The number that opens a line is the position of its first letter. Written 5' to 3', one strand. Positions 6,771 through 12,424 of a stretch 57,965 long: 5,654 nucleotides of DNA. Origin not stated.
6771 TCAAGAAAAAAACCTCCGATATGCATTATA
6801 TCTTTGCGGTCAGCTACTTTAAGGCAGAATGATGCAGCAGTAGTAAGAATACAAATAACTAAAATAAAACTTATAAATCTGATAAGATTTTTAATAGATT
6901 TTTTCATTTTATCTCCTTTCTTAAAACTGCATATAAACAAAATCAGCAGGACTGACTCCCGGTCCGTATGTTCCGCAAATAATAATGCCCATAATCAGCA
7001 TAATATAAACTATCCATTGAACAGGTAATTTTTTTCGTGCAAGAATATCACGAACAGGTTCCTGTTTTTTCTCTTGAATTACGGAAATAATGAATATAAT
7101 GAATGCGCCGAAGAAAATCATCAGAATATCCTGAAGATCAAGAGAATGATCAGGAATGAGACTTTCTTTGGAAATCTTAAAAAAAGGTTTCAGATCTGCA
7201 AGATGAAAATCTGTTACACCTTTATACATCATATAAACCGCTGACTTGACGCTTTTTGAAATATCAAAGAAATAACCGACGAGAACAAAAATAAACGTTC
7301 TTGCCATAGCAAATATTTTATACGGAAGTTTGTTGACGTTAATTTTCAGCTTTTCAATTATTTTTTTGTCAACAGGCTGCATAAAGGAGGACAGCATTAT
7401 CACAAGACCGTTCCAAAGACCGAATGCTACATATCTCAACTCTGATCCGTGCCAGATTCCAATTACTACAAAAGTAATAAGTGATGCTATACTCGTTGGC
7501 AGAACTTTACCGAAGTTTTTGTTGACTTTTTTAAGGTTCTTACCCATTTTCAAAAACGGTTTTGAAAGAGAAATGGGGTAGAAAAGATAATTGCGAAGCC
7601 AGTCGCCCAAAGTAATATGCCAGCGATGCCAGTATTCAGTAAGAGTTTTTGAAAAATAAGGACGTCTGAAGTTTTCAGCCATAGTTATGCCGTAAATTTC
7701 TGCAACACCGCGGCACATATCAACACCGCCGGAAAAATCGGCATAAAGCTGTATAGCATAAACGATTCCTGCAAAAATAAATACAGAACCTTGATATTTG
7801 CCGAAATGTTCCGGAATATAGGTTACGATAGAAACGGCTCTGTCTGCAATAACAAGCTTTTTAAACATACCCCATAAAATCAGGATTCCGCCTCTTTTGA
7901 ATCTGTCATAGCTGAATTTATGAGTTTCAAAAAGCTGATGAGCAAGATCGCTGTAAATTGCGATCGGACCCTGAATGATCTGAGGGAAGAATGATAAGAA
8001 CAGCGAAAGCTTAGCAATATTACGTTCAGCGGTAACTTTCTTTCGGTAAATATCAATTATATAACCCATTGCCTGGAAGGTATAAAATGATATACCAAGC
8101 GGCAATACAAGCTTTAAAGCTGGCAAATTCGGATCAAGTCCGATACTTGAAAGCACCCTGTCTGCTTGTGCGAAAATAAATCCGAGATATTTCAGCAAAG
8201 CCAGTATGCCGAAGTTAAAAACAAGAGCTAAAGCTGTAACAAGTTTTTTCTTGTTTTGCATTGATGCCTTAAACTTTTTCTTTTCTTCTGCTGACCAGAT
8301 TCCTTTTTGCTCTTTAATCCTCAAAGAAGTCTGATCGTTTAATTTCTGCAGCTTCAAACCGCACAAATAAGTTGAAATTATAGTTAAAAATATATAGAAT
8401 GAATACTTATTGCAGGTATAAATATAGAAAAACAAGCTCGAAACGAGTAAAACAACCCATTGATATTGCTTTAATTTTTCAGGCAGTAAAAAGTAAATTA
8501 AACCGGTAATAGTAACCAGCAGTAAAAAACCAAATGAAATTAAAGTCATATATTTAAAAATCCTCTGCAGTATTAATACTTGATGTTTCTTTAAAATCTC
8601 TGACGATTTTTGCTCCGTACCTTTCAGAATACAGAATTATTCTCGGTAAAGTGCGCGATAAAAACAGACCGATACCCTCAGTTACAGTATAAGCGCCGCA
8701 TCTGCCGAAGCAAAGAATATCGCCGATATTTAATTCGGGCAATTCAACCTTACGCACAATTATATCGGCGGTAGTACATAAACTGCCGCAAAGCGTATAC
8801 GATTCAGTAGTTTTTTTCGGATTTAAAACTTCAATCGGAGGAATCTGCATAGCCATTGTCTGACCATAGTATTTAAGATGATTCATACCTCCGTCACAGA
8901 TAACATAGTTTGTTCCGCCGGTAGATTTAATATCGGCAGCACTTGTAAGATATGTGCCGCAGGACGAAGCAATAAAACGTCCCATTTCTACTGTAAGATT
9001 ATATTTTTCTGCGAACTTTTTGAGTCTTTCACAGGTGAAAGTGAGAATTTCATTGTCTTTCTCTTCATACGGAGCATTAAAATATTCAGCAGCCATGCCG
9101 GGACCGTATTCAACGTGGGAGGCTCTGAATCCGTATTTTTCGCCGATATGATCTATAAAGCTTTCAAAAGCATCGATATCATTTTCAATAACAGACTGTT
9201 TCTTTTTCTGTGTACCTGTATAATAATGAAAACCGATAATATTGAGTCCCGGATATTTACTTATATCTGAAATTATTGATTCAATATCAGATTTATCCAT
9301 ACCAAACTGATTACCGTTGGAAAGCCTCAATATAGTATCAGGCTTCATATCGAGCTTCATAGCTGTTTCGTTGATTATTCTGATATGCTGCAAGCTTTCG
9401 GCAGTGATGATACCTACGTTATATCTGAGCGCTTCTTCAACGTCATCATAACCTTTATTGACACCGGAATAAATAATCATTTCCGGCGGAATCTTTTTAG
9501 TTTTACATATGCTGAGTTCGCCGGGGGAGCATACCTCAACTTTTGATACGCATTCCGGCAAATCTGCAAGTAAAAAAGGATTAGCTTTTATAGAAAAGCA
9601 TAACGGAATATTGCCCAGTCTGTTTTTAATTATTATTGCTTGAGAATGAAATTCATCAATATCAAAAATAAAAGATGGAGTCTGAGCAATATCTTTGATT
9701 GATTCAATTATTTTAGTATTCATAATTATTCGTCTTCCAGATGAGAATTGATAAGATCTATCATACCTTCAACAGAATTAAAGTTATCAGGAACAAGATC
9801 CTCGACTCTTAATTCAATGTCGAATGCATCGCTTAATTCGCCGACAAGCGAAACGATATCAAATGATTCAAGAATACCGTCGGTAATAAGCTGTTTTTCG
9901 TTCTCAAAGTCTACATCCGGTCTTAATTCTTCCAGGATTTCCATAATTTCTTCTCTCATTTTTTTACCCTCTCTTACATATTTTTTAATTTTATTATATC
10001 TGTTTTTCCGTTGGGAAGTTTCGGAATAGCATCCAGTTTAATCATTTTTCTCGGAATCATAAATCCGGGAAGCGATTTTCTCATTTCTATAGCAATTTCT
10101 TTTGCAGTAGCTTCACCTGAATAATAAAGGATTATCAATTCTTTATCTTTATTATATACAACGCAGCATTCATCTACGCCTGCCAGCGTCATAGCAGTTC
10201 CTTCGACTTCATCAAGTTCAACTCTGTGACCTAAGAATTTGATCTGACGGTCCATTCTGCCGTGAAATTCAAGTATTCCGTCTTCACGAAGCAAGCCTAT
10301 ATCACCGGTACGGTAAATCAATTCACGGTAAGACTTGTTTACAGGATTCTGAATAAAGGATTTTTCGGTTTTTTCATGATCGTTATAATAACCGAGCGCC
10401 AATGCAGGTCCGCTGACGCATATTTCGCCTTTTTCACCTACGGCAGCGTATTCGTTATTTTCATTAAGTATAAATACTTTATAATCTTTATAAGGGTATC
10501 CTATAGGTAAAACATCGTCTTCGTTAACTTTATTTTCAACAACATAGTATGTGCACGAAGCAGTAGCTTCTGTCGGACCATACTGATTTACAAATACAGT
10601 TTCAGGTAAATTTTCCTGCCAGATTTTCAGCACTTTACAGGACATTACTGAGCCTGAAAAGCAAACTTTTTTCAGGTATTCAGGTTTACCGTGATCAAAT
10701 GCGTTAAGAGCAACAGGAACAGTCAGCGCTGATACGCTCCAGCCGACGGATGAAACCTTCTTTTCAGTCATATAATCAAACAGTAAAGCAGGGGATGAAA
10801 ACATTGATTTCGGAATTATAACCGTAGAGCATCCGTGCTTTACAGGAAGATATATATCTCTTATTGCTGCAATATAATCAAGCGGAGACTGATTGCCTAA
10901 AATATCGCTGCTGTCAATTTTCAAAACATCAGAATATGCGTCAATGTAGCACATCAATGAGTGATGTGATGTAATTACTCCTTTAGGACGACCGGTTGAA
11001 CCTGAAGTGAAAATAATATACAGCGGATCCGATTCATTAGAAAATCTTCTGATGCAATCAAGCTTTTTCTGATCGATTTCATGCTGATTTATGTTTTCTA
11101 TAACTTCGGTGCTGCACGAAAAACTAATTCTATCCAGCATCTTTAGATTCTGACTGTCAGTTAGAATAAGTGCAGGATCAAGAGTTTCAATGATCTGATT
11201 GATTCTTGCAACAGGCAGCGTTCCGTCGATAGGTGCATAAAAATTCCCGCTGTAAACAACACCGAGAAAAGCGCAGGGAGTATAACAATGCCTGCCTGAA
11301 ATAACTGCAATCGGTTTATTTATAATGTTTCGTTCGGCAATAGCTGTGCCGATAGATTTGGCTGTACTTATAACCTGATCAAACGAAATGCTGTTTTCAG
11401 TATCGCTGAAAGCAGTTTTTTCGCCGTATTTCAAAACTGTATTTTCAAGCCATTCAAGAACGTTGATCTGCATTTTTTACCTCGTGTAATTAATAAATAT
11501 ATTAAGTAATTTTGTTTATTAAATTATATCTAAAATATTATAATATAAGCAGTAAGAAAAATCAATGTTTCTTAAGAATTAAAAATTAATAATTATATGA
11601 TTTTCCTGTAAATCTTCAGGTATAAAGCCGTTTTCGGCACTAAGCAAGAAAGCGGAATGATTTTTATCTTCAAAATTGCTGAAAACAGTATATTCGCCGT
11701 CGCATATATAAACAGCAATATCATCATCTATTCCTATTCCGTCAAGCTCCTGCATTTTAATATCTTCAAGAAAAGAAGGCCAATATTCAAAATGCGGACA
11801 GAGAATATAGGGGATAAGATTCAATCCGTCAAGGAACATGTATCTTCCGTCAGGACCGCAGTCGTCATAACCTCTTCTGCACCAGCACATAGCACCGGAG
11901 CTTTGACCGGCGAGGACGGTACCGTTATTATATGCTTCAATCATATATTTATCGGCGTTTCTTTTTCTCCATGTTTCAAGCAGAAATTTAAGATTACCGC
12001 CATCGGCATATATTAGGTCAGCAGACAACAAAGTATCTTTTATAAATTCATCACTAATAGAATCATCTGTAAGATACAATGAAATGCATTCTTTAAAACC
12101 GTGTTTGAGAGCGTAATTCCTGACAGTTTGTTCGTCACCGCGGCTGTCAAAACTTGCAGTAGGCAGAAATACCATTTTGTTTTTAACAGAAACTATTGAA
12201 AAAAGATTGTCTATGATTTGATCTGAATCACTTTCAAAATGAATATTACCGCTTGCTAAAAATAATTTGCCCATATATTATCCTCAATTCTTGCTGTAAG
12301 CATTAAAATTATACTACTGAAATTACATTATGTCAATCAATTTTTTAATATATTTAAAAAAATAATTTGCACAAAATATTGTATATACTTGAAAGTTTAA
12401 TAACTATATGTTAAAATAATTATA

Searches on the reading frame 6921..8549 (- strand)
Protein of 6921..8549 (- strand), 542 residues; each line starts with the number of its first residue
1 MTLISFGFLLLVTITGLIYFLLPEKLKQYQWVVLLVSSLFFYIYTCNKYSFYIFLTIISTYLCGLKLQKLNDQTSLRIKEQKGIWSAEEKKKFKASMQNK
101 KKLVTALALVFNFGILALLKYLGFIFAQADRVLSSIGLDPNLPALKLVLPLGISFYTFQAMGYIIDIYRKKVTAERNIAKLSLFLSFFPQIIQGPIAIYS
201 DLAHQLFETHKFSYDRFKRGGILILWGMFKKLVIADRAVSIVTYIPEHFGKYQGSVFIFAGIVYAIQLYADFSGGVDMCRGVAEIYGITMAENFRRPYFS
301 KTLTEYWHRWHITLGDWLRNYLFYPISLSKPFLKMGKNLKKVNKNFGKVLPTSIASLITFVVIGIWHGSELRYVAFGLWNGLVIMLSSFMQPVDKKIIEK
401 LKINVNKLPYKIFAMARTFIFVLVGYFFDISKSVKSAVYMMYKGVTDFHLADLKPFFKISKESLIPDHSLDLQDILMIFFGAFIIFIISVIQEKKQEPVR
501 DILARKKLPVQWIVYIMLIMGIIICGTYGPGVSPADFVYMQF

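Call 41: search_protein_families(library=pfam, proteins=[window:6921-8549:-], max_evalue=0.0001)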
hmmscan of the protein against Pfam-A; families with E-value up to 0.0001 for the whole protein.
window:6921-8549:- (542 aa): 1 family
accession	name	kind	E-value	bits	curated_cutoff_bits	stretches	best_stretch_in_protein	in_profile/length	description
PF03062.24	MBOAT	-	1.6e-12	47.8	27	1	178-390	81-297/337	MBOAT, membrane-bound O-acyltransferase family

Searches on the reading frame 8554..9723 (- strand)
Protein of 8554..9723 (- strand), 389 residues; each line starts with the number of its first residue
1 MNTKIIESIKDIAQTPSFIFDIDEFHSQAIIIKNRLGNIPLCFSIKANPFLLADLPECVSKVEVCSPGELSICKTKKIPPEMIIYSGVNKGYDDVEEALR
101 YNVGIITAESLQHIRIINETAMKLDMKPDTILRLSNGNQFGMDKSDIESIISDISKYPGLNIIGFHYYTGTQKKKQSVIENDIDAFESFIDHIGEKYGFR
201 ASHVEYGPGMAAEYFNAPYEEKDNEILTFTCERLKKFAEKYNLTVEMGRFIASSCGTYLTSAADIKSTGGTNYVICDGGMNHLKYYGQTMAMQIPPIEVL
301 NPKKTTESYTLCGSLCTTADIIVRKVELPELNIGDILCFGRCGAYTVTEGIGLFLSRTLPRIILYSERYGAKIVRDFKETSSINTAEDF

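Call 41: search_protein_families(library=pfam, proteins=[window:8554-9723:-], max_evalue=0.0001)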
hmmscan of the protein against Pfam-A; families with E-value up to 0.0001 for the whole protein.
window:8554-9723:- (389 aa): 3 families
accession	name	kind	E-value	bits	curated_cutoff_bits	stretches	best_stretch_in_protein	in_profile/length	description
PF02784.22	Orn_Arg_deC_N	-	1.6e-19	70.7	23.4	1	25-252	4-246/247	Pyridoxal-dependent decarboxylase, pyridoxal binding domain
PF00278.28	Orn_DAP_Arg_deC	-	6.4e-17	62.1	23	1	250-343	2-95/95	Pyridoxal-dependent decarboxylase, C-terminal sheet domain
PF01168.26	Ala_racemase_N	-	5.2e-06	26.8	24.1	1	72-200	61-187/220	Alanine racemase, N-terminal domain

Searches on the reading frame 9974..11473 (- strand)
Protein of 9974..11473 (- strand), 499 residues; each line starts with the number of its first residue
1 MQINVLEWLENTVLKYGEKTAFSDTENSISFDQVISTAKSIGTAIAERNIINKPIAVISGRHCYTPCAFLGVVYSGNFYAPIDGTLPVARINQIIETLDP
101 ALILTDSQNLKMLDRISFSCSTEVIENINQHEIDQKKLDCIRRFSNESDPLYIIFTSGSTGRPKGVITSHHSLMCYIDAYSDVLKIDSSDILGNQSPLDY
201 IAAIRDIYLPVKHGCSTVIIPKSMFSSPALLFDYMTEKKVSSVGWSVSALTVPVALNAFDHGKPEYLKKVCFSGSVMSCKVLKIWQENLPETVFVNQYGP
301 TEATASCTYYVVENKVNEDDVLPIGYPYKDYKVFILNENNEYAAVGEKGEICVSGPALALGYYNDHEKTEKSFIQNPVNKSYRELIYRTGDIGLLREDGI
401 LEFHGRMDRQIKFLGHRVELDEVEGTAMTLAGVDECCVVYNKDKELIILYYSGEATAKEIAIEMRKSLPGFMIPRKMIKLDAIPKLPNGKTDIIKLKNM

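Call 41: search_protein_families(library=pfam, proteins=[window:9974-11473:-], max_evalue=0.0001)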
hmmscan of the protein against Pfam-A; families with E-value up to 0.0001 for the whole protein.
window:9974-11473:- (499 aa): 2 families
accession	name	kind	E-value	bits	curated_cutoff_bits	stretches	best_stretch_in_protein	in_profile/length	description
PF00501.34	AMP-binding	-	4.1e-53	181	29.9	1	10-363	2-384/384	AMP-binding enzyme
PF13193.12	AMP-binding_C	-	7.8e-06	27.2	24.5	1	422-490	1-76/76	AMP-binding enzyme C-terminal domain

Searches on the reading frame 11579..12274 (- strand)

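Call 41: search_protein_families(library=pfam, proteins=[window:11579-12274:-], max_evalue=0.0001)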
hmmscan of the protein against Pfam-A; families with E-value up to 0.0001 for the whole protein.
window:11579-12274:- (231 aa): 1 family
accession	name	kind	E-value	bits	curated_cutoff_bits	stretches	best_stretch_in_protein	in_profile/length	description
PF03575.23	Peptidase_S51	-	7.2e-31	107.9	23.9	1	5-196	3-204/206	Peptidase family S51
